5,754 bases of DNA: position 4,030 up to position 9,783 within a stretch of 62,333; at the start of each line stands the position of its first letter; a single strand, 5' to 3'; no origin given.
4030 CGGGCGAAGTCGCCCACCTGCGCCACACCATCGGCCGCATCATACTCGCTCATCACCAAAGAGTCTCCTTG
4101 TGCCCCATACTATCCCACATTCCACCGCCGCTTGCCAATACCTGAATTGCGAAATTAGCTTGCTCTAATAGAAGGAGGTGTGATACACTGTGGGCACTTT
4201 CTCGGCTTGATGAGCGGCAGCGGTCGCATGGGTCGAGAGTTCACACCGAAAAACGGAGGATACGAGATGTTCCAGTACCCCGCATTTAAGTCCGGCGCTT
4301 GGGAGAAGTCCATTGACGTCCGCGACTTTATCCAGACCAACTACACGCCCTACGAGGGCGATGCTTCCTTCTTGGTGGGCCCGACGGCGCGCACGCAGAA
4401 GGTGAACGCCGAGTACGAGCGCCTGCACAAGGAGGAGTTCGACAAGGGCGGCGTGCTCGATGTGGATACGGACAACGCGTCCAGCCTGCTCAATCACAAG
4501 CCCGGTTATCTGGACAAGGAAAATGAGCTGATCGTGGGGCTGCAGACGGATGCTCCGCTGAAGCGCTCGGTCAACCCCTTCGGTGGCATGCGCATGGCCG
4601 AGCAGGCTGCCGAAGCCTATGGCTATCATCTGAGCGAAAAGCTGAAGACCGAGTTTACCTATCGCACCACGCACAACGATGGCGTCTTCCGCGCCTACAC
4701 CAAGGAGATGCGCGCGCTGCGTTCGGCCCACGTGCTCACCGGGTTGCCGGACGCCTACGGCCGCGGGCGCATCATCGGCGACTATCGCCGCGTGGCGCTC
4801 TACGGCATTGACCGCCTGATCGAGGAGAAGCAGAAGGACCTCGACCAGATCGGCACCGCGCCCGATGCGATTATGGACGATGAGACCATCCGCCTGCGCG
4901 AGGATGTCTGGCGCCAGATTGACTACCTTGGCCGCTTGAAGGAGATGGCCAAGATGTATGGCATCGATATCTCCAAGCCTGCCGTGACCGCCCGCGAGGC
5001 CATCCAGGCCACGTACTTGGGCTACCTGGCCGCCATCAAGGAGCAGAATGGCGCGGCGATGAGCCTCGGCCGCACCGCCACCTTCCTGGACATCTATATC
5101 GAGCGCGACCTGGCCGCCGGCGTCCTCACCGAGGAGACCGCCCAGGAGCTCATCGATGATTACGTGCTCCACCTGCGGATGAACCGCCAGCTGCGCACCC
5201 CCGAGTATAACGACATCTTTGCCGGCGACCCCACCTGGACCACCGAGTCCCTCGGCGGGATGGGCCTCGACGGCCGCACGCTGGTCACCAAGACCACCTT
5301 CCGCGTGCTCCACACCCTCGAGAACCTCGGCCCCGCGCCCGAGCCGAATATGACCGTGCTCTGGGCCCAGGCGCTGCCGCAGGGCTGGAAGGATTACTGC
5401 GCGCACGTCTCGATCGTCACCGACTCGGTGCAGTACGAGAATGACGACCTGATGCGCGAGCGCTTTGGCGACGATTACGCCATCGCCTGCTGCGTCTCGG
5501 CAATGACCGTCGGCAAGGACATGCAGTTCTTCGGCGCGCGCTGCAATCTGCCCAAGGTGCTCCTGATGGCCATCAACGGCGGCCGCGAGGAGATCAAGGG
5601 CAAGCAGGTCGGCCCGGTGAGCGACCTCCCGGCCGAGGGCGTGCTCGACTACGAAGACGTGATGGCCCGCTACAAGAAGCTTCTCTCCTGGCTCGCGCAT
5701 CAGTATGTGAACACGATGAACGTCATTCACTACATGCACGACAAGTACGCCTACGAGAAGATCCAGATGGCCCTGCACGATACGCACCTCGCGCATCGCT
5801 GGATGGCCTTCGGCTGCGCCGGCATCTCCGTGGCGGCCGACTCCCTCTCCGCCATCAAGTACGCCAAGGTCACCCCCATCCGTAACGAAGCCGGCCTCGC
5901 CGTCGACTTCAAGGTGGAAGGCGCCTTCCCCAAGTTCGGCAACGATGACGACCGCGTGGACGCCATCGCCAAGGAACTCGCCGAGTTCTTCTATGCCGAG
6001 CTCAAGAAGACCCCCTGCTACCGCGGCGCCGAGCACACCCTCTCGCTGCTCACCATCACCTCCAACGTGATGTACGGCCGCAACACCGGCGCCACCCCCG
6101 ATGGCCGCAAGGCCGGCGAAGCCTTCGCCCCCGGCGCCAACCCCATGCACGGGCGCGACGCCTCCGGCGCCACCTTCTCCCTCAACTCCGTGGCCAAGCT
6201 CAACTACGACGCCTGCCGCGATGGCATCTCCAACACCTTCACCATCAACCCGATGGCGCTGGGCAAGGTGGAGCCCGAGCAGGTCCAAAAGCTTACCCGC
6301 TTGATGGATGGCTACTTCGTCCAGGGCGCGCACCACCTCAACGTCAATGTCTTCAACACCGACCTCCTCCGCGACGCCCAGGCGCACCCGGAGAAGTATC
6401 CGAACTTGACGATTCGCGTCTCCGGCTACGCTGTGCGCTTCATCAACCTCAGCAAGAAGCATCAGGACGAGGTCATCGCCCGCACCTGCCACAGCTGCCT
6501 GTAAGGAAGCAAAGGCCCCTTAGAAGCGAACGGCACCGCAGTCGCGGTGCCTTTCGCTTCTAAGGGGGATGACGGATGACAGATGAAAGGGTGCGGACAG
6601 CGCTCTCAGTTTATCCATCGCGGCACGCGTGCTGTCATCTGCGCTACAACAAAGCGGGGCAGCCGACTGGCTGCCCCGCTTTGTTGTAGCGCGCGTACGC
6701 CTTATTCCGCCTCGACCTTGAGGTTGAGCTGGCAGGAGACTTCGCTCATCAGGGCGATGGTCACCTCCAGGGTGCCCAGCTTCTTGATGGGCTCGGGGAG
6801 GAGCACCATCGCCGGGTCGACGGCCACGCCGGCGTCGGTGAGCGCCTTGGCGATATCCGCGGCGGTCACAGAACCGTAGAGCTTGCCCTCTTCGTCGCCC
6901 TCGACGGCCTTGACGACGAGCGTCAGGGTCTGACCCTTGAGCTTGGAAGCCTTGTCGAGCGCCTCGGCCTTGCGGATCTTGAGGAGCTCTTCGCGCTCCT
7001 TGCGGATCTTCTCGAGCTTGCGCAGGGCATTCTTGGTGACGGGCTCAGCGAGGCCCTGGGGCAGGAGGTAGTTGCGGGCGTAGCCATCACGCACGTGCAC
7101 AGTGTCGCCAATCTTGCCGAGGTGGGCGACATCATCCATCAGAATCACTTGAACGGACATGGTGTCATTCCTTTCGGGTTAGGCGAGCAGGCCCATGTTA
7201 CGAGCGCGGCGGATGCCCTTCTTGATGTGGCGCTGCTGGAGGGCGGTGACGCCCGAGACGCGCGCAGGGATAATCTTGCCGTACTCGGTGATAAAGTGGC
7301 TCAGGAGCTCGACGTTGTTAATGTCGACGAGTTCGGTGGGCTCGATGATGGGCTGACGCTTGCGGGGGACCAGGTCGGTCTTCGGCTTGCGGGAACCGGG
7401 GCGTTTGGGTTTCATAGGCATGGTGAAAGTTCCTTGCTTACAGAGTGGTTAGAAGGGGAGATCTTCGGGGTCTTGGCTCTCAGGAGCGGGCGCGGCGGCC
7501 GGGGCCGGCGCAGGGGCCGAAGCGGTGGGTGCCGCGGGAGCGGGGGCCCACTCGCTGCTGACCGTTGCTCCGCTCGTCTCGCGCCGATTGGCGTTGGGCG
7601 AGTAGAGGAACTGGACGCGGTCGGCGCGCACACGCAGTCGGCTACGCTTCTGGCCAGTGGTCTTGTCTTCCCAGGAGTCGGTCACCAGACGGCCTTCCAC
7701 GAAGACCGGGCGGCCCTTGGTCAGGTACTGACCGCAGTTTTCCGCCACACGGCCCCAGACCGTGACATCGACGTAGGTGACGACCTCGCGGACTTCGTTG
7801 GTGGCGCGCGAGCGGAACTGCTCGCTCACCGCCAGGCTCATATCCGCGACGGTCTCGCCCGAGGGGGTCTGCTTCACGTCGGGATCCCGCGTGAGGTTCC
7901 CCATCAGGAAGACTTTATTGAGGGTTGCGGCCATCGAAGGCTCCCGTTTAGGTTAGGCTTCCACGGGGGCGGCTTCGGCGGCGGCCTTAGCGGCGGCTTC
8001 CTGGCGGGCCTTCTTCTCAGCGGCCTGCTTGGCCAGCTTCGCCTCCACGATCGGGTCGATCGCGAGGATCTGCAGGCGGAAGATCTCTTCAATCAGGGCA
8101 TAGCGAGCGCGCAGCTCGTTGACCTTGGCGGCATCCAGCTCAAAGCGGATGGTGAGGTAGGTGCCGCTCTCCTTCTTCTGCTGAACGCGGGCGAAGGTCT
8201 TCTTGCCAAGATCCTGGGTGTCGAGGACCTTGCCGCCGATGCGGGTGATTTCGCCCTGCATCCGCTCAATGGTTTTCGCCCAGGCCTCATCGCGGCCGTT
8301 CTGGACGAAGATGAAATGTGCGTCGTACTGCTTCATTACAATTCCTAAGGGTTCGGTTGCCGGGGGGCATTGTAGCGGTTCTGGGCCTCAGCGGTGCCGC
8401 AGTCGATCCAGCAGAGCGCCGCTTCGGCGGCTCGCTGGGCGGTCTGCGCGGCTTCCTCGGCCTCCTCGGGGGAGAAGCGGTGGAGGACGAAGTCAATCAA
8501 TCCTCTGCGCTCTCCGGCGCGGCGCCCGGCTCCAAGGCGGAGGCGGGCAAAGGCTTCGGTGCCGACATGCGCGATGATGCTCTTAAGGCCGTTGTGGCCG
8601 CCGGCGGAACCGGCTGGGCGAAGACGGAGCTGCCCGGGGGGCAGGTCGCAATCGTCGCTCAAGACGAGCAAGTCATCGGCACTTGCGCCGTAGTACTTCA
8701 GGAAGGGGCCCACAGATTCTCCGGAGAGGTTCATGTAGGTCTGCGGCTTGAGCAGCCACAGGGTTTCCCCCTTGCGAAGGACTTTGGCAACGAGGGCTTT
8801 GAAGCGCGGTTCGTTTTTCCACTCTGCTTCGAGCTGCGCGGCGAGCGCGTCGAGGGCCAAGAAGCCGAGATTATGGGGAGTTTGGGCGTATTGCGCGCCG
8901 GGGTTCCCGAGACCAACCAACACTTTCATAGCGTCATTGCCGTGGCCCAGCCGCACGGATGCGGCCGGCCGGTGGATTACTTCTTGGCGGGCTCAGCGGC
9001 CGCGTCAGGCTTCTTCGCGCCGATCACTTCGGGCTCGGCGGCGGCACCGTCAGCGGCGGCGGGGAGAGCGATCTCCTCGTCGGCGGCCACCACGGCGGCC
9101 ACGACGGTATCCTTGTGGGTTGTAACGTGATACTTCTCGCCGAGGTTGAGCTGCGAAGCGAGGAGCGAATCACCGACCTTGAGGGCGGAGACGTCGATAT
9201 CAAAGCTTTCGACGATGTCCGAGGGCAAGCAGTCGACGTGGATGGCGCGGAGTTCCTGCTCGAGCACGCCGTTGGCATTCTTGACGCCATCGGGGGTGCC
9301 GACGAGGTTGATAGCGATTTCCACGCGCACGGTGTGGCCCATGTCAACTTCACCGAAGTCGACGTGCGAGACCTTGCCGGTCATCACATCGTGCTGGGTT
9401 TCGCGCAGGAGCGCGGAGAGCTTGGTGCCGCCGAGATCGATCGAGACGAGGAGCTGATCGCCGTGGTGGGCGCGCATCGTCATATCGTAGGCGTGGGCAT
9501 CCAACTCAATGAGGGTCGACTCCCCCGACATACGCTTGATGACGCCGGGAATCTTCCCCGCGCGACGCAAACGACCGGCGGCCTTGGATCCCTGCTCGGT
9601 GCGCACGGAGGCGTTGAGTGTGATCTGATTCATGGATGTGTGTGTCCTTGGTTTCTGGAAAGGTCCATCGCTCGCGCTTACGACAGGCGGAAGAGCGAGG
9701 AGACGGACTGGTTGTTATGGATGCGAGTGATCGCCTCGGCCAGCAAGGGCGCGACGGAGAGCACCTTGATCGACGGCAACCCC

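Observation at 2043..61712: Tandem arrays of 7-nt units occupy nearly every long intergenic spacer (at least 25 arrays in 62 kb)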

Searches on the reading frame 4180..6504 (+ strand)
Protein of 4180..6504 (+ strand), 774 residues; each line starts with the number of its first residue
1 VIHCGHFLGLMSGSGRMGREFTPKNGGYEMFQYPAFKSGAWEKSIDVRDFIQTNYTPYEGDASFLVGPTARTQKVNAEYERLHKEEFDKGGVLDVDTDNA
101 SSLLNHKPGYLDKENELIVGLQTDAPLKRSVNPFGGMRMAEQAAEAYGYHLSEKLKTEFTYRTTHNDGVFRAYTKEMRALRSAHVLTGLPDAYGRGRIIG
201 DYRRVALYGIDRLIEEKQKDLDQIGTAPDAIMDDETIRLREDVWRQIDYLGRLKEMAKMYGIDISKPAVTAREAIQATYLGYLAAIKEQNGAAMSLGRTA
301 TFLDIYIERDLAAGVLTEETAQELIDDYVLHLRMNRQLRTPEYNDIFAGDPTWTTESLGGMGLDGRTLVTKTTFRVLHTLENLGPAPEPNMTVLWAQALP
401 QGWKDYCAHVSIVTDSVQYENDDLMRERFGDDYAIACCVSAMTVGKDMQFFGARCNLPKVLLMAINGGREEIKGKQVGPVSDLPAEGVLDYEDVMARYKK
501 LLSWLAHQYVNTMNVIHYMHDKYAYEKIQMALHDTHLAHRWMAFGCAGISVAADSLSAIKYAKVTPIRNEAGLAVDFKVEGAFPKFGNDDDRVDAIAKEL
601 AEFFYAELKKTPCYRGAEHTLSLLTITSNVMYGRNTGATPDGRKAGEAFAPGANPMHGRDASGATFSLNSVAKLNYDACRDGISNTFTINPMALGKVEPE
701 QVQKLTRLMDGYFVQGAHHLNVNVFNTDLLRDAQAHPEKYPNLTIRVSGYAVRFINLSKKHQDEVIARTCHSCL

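Call 8: search_protein_families(library=pfam, proteins=[window:4180-6504:+])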
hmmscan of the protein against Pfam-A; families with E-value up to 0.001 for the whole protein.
window:4180-6504:+ (774 aa): 3 families
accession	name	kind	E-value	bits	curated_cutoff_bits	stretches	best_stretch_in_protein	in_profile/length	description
PF02901.20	PFL-like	-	6.5e-204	679.7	24.3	1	43-633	3-647/647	Pyruvate formate lyase-like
PF01228.26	Gly_radical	-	5.9e-36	123.7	22.2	1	649-755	1-106/106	Glycine radical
PF11230.13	YjjI-like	-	0.00051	19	23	0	375-445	151-221/485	Glycyl radical enzyme YjjI-like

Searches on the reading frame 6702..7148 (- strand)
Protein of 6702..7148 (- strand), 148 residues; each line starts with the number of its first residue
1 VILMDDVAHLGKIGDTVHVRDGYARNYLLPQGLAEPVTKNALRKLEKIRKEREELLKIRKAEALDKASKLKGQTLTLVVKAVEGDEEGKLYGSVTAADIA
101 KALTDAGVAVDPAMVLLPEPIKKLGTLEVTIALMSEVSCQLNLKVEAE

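Call 59: search_protein_families(library=pfam, proteins=[window:6702-7148:-], max_evalue=0.01)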
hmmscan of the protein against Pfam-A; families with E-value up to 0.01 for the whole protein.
window:6702-7148:- (148 aa): 2 families
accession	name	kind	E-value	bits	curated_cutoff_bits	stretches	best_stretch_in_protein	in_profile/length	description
PF03948.19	Ribosomal_L9_C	-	3.1e-22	79.2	23.2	1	62-146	2-85/86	Ribosomal protein L9, C-terminal domain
PF01281.25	Ribosomal_L9_N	-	2.4e-19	69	20.7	1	2-45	4-47/47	Ribosomal protein L9, N-terminal domain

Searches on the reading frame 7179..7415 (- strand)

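Call 59: search_protein_families(library=pfam, proteins=[window:7179-7415:-], max_evalue=0.01)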
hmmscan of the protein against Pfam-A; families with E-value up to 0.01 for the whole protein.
window:7179-7415:- (78 aa): 1 family
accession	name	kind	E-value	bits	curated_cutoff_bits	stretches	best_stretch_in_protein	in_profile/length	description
PF01084.26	Ribosomal_S18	-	8.5e-19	67.9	21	1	30-77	5-52/52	Ribosomal protein S18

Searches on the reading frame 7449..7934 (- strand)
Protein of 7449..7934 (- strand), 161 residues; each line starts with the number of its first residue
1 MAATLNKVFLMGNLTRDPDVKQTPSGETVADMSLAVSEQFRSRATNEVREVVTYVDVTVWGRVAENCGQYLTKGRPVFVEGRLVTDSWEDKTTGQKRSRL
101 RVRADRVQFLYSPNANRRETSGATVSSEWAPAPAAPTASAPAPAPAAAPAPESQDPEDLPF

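Call 59: search_protein_families(library=pfam, proteins=[window:7449-7934:-], max_evalue=0.01)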
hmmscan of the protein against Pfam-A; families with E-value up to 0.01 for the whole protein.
window:7449-7934:- (161 aa): 2 families
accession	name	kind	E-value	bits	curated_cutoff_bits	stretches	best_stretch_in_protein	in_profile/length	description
PF00436.31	SSB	-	6e-34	116.7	26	1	5-110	1-104/104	Single-strand binding protein family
PF22657.2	SSB_1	-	0.0015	19.1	27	1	6-87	1-79/91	Another single-strand binding protein family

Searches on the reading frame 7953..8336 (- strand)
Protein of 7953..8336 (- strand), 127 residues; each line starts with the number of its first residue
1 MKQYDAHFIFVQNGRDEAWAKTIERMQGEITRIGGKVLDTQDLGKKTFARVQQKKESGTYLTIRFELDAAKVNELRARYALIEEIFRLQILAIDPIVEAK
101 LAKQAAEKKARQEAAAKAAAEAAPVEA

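Call 59: search_protein_families(library=pfam, proteins=[window:7953-8336:-], max_evalue=0.01)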
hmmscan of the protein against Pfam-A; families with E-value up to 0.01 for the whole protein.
window:7953-8336:- (127 aa): 1 family
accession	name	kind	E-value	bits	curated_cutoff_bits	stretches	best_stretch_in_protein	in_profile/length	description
PF01250.22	Ribosomal_S6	-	4.9e-15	55.9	27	1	3-90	1-88/90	Ribosomal protein S6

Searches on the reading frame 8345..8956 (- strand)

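Call 18: search_protein_families(library=pfam, proteins=[window:8345-8956:-])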
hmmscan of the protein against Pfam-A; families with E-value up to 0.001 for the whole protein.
window:8345-8956:- (203 aa): 1 family
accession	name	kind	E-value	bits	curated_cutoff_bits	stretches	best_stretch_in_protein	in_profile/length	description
PF01195.25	Pept_tRNA_hydro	-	4.2e-62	209.7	27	1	13-196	2-183/183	Peptidyl-tRNA hydrolase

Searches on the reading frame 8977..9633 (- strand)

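Call 18: search_protein_families(library=pfam, proteins=[window:8977-9633:-])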
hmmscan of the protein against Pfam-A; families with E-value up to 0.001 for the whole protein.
window:8977-9633:- (218 aa): 2 families
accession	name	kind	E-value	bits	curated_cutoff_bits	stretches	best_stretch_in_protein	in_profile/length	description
PF14693.11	Ribosomal_TL5_C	-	4.7e-24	85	27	1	102-184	2-83/84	Ribosomal protein TL5, C-terminal domain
PF01386.24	Ribosomal_L25p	-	3.6e-16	59.8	23.6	1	6-93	1-82/82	Ribosomal L25p family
